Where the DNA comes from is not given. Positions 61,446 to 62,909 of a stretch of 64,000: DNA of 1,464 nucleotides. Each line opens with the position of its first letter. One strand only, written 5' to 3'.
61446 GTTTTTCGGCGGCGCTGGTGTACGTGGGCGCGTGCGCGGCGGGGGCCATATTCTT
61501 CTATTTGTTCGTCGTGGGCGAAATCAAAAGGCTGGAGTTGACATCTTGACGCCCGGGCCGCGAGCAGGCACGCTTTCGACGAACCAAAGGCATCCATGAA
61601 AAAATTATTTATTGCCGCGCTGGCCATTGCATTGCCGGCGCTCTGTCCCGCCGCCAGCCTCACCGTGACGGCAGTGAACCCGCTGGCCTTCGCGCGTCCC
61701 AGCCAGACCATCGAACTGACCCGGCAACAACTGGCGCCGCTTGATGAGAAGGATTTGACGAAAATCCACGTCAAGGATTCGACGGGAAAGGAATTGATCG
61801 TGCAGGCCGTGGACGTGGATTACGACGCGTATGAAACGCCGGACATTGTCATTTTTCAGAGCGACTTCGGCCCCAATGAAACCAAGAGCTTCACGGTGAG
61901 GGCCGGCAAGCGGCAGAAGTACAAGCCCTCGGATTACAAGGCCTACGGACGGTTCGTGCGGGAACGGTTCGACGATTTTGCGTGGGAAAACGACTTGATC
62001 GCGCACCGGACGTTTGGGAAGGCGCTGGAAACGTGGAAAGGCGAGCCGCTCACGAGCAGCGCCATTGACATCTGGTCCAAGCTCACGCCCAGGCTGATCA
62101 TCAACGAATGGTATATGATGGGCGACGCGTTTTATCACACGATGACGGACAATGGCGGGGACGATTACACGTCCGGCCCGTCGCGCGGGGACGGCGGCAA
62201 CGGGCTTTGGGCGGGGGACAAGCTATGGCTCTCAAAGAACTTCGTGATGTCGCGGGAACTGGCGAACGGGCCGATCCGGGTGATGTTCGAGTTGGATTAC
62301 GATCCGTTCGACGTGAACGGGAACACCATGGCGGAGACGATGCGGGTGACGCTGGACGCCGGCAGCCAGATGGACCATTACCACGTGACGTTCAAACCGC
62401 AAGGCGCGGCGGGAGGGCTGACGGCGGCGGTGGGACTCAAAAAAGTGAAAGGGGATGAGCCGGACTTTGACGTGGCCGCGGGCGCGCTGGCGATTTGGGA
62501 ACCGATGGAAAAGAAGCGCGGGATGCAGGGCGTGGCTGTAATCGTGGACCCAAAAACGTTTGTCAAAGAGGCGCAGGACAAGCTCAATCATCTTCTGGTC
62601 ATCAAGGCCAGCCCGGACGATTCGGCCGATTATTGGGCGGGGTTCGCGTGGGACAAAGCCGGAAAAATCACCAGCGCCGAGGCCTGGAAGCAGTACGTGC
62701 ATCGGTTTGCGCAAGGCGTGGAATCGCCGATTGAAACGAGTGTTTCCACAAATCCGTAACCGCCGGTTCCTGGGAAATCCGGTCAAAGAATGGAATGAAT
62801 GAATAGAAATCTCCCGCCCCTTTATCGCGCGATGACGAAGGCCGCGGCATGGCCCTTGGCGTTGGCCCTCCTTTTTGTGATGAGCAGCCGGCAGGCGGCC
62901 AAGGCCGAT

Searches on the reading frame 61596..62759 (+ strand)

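Call 87: search_protein_families(library=pfam, proteins=[window:61596-62759:+], max_evalue=0.001)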
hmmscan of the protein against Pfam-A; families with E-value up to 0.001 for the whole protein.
window:61596-62759:+ (387 aa): 1 family
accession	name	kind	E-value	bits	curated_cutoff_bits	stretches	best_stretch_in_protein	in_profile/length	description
PF16153.10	DUF4861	-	5.8e-73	246.5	22.3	1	28-380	3-379/380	Domain of unknown function (DUF4861)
